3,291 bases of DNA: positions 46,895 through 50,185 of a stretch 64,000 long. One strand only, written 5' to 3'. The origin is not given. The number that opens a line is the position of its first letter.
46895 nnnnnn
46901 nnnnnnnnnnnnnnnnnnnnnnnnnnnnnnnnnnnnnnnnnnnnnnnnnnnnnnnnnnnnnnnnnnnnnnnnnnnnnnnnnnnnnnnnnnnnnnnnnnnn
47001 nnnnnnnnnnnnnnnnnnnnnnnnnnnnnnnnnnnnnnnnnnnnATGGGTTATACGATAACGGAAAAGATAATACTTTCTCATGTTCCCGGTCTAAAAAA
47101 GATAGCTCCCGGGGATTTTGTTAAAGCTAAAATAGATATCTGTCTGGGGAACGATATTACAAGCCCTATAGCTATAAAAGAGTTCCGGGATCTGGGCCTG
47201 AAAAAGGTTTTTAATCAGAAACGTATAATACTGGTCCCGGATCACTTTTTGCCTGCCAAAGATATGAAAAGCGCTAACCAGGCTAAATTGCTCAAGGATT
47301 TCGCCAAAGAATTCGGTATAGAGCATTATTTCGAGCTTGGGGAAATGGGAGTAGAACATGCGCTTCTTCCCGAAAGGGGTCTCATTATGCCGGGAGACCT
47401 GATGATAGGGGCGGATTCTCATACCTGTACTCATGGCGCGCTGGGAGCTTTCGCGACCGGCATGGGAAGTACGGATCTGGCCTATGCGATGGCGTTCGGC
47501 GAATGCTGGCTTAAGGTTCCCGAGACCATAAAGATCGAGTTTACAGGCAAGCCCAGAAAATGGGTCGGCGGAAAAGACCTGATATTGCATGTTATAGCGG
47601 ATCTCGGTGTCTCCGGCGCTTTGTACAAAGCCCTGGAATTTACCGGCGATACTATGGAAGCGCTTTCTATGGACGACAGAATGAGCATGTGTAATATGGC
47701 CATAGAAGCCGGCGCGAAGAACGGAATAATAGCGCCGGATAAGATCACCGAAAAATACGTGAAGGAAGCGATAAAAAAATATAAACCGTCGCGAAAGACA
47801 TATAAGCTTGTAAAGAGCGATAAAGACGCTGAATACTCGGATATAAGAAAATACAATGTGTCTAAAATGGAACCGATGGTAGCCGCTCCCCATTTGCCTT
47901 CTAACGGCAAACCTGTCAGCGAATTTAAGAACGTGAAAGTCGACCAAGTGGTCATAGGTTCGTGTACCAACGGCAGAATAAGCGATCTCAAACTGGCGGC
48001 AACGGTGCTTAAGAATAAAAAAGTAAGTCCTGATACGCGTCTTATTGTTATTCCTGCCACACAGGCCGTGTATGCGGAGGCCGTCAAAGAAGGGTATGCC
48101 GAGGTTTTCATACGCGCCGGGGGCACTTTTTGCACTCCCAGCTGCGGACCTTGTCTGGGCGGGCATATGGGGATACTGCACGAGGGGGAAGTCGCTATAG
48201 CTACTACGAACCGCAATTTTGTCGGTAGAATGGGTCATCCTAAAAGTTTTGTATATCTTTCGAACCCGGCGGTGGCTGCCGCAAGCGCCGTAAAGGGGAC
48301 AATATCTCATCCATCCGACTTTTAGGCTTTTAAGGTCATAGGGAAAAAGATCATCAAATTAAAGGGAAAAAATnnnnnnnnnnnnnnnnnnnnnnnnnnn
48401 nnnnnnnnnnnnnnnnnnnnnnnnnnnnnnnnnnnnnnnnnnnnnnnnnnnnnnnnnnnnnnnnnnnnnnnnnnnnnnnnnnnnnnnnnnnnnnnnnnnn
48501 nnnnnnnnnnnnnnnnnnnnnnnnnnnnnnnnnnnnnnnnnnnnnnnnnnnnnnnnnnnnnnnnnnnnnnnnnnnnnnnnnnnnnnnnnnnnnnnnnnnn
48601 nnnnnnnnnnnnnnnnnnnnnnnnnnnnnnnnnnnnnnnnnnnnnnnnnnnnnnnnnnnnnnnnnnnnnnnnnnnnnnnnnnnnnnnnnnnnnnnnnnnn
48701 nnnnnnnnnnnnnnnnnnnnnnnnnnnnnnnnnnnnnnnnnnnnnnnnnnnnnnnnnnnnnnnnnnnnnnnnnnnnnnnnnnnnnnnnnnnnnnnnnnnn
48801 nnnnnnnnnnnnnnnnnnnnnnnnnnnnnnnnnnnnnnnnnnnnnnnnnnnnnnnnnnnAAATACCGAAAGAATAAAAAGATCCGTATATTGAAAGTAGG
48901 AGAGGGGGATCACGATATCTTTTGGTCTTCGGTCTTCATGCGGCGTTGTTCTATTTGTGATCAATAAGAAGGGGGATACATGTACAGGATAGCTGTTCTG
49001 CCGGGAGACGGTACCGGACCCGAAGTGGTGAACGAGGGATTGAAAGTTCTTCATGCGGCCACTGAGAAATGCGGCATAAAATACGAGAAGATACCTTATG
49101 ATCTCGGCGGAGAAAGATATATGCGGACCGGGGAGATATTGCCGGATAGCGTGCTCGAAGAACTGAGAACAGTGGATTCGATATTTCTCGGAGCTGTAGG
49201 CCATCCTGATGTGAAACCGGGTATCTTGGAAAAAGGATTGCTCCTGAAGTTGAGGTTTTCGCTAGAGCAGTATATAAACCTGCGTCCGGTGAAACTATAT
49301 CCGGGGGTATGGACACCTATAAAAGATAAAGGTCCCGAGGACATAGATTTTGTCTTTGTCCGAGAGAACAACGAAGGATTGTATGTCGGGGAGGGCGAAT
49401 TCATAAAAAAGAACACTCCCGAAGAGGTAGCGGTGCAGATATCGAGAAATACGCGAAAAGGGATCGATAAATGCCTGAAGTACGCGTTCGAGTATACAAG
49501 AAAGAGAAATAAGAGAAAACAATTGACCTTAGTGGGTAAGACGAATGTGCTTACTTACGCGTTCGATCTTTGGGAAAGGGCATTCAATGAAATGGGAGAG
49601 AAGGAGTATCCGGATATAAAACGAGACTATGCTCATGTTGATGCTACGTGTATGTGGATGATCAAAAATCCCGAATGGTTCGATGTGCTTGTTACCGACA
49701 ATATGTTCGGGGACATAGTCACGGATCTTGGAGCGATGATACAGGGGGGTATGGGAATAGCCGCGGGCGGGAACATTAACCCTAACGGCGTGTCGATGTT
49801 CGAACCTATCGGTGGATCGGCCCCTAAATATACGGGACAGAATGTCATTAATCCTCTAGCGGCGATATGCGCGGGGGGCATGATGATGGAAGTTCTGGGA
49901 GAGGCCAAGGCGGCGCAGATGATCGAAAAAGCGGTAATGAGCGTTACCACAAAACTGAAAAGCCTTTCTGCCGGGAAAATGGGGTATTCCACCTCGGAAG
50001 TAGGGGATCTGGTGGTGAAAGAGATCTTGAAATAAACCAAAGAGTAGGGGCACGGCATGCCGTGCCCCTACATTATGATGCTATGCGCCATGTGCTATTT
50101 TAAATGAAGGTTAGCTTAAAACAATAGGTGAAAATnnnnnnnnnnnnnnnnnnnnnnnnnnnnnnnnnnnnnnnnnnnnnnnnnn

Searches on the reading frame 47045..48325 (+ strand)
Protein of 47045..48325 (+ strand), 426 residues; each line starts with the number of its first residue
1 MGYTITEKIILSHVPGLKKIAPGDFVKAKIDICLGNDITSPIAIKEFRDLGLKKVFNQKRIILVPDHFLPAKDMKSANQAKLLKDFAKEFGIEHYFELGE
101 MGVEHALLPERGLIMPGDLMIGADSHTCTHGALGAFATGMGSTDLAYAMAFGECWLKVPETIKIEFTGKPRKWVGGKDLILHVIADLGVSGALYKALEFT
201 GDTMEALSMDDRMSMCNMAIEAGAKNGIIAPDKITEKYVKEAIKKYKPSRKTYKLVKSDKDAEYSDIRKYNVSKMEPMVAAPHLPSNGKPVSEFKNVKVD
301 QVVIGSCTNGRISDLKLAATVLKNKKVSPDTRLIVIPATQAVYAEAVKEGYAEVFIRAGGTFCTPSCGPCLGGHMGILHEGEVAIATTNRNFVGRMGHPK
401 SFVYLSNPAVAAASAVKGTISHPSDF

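Call 15: search_protein_families(library=pfam, proteins=[window:47045-48325:+], max_evalue=0.00001)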
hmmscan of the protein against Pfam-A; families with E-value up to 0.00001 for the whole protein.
window:47045-48325:+ (426 aa): 1 family
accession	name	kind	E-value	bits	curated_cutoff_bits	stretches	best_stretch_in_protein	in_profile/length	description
PF00330.25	Aconitase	-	1.8e-104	350.8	28.7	2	8-294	2-306/463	Aconitase family (aconitate hydratase)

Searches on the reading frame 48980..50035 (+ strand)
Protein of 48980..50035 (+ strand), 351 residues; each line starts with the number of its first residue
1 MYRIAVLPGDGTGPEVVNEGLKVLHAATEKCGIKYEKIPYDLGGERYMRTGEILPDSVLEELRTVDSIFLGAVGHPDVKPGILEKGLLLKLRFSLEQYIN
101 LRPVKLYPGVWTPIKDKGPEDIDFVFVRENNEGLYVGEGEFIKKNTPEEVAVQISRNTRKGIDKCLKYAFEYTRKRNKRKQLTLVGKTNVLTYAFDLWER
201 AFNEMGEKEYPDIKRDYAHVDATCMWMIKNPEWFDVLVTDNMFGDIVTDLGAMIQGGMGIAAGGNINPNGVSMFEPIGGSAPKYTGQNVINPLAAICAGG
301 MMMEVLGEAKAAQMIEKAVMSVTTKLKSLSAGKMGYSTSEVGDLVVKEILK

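Call 15: search_protein_families(library=pfam, proteins=[window:48980-50035:+], max_evalue=0.00001)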
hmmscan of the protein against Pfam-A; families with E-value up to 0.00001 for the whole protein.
window:48980-50035:+ (351 aa): 1 family
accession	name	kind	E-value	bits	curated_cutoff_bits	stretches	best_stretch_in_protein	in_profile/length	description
PF00180.25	Iso_dh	-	1.5e-90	304.4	27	1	4-344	2-347/348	Isocitrate/isopropylmalate dehydrogenase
